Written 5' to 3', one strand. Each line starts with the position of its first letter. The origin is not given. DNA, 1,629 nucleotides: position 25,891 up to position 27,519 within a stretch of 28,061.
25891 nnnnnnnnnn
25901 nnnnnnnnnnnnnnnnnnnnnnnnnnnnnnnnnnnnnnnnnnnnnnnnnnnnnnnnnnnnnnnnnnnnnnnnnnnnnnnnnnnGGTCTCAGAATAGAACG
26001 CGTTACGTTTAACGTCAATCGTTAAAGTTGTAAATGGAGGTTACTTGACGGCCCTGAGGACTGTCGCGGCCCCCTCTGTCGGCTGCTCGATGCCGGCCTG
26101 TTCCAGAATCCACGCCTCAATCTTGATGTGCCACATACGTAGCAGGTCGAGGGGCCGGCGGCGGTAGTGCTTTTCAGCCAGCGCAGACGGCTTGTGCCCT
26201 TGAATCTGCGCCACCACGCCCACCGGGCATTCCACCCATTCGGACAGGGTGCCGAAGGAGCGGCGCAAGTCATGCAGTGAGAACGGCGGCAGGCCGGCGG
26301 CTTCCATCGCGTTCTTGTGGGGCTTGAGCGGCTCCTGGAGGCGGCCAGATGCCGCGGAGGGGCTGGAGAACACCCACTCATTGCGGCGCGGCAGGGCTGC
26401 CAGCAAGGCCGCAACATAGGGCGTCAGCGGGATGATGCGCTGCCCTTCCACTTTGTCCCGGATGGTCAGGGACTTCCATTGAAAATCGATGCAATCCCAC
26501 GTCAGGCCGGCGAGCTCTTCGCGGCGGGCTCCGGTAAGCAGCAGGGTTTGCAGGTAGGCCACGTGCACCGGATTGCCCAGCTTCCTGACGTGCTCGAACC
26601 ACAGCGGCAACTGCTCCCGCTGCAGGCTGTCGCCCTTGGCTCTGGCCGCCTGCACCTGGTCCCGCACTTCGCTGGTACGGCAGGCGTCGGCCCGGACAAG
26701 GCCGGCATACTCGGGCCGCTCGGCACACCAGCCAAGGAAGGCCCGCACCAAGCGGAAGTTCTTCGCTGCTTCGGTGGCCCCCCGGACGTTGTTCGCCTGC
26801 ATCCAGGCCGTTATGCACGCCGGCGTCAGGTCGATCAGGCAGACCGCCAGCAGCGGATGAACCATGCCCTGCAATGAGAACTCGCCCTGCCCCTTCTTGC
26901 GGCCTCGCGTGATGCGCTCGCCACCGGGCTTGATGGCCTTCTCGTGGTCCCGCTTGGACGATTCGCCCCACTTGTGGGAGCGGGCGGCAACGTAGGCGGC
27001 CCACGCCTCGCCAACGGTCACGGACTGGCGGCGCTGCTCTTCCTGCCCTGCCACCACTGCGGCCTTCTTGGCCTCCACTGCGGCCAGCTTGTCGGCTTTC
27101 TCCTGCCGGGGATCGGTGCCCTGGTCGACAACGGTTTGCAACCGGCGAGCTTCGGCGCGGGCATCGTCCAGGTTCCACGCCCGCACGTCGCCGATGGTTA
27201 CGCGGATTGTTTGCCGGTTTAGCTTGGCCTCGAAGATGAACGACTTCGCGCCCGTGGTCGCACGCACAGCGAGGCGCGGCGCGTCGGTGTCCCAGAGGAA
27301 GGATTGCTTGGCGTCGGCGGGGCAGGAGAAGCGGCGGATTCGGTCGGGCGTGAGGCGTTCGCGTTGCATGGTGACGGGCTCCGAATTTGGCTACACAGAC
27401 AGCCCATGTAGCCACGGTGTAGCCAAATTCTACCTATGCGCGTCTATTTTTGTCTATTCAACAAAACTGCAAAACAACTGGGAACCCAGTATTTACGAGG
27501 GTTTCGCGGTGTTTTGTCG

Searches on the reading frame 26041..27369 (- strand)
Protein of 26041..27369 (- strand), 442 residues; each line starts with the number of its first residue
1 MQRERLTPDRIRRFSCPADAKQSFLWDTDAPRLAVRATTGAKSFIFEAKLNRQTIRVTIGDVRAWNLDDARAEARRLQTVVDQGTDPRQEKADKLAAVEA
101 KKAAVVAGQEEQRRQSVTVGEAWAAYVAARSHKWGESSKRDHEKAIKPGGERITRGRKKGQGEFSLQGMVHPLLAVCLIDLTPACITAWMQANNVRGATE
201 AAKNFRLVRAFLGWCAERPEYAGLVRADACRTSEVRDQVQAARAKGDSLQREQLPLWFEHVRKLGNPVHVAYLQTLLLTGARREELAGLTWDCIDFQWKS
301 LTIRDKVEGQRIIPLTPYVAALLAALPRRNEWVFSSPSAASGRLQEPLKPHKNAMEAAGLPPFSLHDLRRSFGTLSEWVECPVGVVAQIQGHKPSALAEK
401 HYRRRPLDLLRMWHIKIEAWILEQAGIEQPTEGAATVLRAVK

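Call 9: search_protein_families(library=pfam, proteins=[window:26041-27369:-], max_evalue=0.01)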
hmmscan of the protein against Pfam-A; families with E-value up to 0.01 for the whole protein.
window:26041-27369:- (442 aa): 2 families
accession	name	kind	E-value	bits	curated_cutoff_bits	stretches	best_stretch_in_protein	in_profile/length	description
PF00589.27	Phage_integrase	-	1.4e-13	51.4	27.1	1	270-404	25-167/172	Phage integrase family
PF13356.12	Arm-DNA-bind_3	-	5.2e-11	43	27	1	26-93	16-82/83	Arm DNA-binding domain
